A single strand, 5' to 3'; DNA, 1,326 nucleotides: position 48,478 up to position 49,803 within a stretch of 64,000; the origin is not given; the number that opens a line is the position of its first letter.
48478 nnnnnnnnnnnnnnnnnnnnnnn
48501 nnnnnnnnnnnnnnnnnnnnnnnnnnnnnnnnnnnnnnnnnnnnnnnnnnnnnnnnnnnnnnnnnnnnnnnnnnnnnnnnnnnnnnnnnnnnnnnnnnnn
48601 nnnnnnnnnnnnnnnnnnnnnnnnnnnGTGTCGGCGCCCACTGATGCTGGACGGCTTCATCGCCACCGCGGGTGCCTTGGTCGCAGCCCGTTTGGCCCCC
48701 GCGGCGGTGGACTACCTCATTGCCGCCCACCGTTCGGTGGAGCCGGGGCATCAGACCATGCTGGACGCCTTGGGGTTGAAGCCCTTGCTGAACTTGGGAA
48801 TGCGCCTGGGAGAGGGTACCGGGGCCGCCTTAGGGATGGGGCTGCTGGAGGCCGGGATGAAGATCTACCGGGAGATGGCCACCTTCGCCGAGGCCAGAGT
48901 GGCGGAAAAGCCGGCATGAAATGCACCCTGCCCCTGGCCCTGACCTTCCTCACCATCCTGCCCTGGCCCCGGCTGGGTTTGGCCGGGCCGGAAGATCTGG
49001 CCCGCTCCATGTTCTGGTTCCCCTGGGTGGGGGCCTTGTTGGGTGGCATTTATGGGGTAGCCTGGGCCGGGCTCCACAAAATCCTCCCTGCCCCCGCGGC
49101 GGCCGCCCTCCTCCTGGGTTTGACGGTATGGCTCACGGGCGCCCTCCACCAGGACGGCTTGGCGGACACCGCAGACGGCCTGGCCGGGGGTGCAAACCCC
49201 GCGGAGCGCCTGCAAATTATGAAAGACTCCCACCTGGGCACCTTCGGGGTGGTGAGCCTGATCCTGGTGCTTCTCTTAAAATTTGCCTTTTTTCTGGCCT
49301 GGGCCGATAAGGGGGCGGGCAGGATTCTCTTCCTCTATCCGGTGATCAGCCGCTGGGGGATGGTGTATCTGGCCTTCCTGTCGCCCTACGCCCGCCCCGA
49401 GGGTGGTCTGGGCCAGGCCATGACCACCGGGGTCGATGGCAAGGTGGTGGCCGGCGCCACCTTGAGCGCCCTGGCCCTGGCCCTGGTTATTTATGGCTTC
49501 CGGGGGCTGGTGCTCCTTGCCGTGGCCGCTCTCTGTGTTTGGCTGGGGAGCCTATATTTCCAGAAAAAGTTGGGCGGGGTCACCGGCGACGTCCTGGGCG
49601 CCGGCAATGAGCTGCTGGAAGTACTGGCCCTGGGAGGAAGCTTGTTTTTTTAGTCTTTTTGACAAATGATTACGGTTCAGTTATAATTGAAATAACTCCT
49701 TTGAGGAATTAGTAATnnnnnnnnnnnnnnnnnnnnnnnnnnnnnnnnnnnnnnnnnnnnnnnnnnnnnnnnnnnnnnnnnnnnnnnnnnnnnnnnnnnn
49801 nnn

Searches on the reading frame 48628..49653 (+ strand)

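Call 52: search_protein_families(library=ncbifam, proteins=[window:48628-49653:+], max_evalue=1e-10)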
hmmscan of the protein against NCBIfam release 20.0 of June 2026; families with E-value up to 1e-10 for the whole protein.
window:48628-49653:+ (341 aa): 6 families
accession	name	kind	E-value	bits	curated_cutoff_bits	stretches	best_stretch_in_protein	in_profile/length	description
NF001278.0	PRK00235.1-5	equivalog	3e-49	167.9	252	1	101-335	5-238/246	adenosylcobinamide-GDP ribazoletransferase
NF001277.0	PRK00235.1-3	equivalog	2.8e-45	154.9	273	1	103-334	10-245/255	adenosylcobinamide-GDP ribazoletransferase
TIGR00317.1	cobS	equivalog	7e-43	147.2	110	1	104-335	8-238/241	adenosylcobinamide-GDP ribazoletransferase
NF001276.0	PRK00235.1-2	equivalog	2.5e-35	122.1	322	1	104-337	13-255/260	adenosylcobinamide-GDP ribazoletransferase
NF001279.0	PRK00235.2-1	equivalog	1.6e-20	73.8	282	1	100-330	4-236/248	adenosylcobinamide-GDP ribazoletransferase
NF001282.0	PRK00235.2-4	equivalog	6.6e-13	48.6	342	1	103-297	27-220/286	adenosylcobinamide-GDP ribazoletransferase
